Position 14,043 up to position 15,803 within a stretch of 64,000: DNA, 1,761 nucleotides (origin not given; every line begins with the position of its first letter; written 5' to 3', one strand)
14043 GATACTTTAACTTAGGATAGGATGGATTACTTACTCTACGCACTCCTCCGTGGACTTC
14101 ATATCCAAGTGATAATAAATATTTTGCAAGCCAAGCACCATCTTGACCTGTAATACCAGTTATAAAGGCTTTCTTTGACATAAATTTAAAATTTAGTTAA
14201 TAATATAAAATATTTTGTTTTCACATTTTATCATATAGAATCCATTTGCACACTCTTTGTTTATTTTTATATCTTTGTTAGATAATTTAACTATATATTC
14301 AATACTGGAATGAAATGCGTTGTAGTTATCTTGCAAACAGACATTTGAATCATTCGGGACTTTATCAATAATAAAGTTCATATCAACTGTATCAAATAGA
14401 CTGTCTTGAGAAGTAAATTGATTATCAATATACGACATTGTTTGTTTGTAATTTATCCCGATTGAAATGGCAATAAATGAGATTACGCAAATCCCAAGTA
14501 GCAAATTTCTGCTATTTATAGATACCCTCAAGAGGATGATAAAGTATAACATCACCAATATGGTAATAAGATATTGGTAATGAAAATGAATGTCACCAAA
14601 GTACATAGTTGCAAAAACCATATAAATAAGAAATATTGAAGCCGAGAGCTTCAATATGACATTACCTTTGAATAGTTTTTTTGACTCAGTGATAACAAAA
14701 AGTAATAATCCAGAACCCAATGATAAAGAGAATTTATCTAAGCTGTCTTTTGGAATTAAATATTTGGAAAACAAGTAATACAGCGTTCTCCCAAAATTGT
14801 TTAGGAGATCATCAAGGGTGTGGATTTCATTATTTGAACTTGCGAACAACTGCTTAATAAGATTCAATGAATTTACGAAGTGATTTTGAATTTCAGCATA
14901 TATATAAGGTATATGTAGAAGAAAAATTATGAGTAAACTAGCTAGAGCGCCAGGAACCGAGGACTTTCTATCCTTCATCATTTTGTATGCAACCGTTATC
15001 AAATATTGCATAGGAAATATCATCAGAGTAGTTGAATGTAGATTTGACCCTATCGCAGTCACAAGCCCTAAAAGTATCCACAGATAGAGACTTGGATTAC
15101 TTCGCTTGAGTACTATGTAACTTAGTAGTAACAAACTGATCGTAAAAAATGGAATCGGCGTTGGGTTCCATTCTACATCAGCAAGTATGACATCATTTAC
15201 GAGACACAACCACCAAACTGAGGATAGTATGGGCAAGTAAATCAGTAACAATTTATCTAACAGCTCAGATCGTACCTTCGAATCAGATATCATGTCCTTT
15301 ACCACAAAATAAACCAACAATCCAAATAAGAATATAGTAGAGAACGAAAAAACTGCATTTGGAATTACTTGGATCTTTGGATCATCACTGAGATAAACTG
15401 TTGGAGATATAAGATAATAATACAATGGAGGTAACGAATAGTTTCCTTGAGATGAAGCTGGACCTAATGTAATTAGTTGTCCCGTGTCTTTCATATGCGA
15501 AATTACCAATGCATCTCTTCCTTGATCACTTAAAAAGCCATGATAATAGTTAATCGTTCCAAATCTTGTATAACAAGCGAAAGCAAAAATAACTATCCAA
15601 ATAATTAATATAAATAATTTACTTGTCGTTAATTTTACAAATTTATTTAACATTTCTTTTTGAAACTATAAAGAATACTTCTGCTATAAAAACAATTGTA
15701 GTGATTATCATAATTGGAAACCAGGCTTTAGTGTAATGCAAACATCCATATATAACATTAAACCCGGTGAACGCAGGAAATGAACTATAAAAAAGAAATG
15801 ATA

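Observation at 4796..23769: Protein O-glycosylation-type locus (GT39 Pmt-like, polyprenol-P-sugar synthase, two extra GT-C-like proteins, Gmd) next to giant Ser/Thr-rich surface proteins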

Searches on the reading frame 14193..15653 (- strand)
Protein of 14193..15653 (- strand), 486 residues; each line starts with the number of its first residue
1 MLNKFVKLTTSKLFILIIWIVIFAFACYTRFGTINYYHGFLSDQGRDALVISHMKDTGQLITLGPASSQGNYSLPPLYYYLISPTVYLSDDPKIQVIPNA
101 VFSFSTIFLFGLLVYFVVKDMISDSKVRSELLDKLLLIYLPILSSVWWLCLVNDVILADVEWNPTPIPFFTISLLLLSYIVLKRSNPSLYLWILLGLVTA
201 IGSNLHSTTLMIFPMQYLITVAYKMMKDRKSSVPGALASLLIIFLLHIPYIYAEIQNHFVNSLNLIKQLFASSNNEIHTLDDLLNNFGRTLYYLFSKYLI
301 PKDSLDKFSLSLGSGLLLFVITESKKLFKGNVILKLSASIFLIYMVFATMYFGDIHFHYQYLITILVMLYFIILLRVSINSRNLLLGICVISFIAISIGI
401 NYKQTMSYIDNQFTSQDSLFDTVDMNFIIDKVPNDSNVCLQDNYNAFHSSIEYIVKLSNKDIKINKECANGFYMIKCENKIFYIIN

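Call 4: search_protein_families(library=pfam, proteins=[window:14193-15653:-], max_evalue=0.01)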
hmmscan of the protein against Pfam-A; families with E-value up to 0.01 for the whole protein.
window:14193-15653:- (486 aa): 0 families

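Call 16: search_protein_families(library=pfam, proteins=[window:14193-15653:-], max_evalue=10)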
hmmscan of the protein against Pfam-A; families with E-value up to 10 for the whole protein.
window:14193-15653:- (486 aa): 1 family
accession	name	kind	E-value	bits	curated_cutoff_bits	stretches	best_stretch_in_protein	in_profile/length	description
PF21907.4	SAM_CEP-1_C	-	0.2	12.4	26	1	258-308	42-91/103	CEP-1 C-terminal SAM domain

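Call 17: search_protein_families(library=ncbifam, proteins=[window:14193-15653:-], max_evalue=0.01)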
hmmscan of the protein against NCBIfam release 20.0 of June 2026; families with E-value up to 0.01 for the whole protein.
window:14193-15653:- (486 aa): 0 families

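Call 18: find_homologous_proteins(query=window:14193-15653:-, max_evalue=0.001)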
Query window:14193-15653:- (486 aa): 32 proteins with E <= 0.001 among 8000 candidates.
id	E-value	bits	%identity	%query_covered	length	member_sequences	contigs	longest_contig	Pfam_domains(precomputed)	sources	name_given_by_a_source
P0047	0.0e+0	1044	99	100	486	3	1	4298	-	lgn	-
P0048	8.3e-40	155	32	90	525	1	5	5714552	-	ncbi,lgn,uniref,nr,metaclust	ncbi:hypothetical protein [Anabaena sp. PCC 7108]|uniref:hypothetical protein n=1 Tax=Anabaena sp. P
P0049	1.1e-38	151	30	90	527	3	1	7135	-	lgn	-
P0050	1.8e-38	150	29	95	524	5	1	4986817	-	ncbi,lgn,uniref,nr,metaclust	ncbi:hypothetical protein Ple7327_4045 [Pleurocapsa sp. PCC 7327]|uniref:hypothetical protein n=1 Ta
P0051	4.7e-37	146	29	99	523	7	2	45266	-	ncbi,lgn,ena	-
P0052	1.1e-35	141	30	92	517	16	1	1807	-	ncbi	-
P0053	1.3e-35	141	27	96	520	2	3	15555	-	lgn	-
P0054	2.4e-35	140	32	97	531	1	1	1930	-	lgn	-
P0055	3.9e-35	139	30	93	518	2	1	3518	-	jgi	-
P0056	6.4e-35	139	29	93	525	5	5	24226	-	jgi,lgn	jgi:hypothetical protein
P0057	2.4e-34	137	29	92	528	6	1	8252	-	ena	-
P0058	6.6e-34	135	28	95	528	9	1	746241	-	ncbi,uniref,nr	ncbi:hypothetical protein [Trichocoleus sp. FACHB-262]|uniref:hypothetical protein n=1 Tax=Trichocol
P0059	2.8e-33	133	27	94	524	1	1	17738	-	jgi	jgi:hypothetical protein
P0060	3.2e-33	133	29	97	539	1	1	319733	-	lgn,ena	-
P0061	2.7e-32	130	28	98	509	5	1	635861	-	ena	-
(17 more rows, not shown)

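Call 31: predict_structure(alignment_id=A1)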
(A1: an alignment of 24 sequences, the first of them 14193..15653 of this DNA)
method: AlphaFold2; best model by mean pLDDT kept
length: 486 residues; sequences in the alignment: 24
mean_pLDDT: 80.9   pTM: 0.85
mean pLDDT of the five models: 80.9, 78.6, 76.8, 76.4, 75.1
residues with pLDDT >= 90: 143; 70-90: 236; 50-70: 90; < 50: 17
segments of 3 or more residues with pLDDT < 50: 1-5, 295-300, 415-418
pLDDT, mean of each block of 10 residues (from residue 1): 53 87 92 68 77 88 81 87 82 82 95 94 71 88 95 80 85 97 94 98 88 95 94 96 96 93 84 61 60 51 53 57 68 89 82 69 85 87 87 88 84 56 75 87 75 84 87 72 61
secondary structure, 60 per line:
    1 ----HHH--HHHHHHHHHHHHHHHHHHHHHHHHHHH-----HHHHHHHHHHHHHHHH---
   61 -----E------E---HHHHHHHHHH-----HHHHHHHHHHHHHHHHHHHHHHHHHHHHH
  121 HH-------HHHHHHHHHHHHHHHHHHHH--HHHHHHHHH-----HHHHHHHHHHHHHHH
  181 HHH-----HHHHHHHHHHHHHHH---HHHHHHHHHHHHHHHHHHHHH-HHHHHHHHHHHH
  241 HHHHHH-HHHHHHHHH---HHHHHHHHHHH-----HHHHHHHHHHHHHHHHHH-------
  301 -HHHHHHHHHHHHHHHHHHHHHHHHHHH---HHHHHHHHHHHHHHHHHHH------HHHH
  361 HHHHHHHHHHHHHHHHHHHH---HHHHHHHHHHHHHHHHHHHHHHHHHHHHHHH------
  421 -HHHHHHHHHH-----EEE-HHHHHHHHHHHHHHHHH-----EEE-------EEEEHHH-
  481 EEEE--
elements in order: H10-36 H42-57 H77-86 H92-122 H130-149 H152-160 H166-183 H189-203 H207-227 H229-246 H248-256 H260-270 H276-293 H302-328 H332-350 H357-380 H384-414 H422-431 E437-439 H441-457 E463-465 E473-476 E481-484
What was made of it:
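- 14193..15653 (-): 486-aa polytopic membrane protein ('mem486'), a GT-C-fold glycosyltransferase from a family that Pfam does not cover. AF2 model with pLDDT 81 and pTM 0.85 (call 31).
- On GT-C fold glycosyltransferases (mem486, 14193-15653): Model pLDDT 81 (call 31).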

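Call 38: find_encoding_contigs(protein=P0048, flank=8000, max_places=1)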
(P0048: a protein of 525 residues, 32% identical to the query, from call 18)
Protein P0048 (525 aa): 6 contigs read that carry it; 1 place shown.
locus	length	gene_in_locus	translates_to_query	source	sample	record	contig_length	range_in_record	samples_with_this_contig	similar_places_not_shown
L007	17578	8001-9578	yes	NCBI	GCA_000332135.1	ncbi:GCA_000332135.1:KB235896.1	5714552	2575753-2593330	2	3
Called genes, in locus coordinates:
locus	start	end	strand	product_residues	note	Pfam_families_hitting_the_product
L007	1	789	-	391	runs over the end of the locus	PF01594:AI-2E_transport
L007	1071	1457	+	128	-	-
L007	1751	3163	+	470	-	PF03816:LytR_cpsA_psr, PF13399:LytR_C (weak)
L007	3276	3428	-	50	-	-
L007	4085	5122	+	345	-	PF00535:Glycos_transf_2, PF13641:Glyco_tranf_2_3 (weak)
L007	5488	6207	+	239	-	PF09335:VTT_dom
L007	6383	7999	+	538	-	PF13231:PMT_2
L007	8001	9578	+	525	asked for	-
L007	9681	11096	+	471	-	PF17767:NAPRTase_N, PF02749:QRPTase_N (faint), PF04095:NAPRTase, PF17956:NAPRTase_C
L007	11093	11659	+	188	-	PF01467:CTP_transf_like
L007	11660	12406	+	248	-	PF00293:NUDIX, PF19368:WHD_AraR, PF21906:WHD_NrtR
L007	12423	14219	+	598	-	PF00795:CN_hydrolase, PF02540:NAD_synthase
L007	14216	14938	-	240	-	PF13414:TPR_11, PF13432:TPR_16, PF14559:TPR_19, PF23914:TPR_CcmH_CycH, PF00515:TPR_1, PF07719:TPR_2 (weak), PF13414:TPR_11 (weak), PF14559:TPR_19 (weak), +10 more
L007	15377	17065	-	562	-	PF13231:PMT_2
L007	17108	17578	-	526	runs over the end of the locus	-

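Call 39: find_encoding_contigs(protein=P0050, flank=8000, max_places=1)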
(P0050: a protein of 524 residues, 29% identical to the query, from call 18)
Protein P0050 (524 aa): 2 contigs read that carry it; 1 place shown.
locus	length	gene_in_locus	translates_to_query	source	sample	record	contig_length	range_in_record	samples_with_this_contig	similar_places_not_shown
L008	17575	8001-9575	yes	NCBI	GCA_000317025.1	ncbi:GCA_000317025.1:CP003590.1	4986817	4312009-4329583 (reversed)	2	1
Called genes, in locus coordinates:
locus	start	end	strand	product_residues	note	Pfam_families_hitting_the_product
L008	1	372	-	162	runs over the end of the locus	-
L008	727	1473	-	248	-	PF00072:Response_reg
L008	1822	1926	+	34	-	-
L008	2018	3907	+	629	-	PF04134:DCC1-like (weak)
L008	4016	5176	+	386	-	PF13231:PMT_2 (weak)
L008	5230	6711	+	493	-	PF03062:MBOAT, PF13813:MBOAT_2 (weak)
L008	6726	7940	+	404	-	-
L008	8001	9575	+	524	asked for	-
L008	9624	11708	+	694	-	-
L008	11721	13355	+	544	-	PF13231:PMT_2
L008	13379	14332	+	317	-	PF13641:Glyco_tranf_2_3, PF00535:Glycos_transf_2, PF10111:Glyco_tranf_2_2 (weak)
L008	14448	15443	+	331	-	PF13641:Glyco_tranf_2_3 (weak), PF00535:Glycos_transf_2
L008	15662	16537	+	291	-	PF06485:Tab2-like_N, PF20429:Tab2-like_C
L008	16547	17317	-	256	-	PF13599:Pentapeptide_4 (weak), PF00805:Pentapeptide (weak), PF25296:Decapeptide (faint), PF13576:Pentapeptide_3 (faint), PF00805:Pentapeptide, PF13599:Pentapeptide_4 (weak), PF00805:Pentapeptide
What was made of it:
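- mem486 homologues in cyanobacteria sit with PMT_2 and GT2 genes (calls 38, 39).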

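Call 91: find_encoding_contigs(protein=P0047, flank=5000, max_places=2)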
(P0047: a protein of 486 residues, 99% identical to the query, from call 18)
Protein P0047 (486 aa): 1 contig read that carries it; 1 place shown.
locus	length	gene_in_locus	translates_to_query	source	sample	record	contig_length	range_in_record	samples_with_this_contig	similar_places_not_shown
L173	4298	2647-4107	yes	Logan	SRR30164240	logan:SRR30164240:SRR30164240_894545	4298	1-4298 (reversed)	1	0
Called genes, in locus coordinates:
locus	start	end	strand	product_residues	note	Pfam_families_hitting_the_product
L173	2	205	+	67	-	?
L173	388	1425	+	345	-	PF05050:Methyltransf_21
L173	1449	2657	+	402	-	-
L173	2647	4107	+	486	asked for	-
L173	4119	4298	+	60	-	?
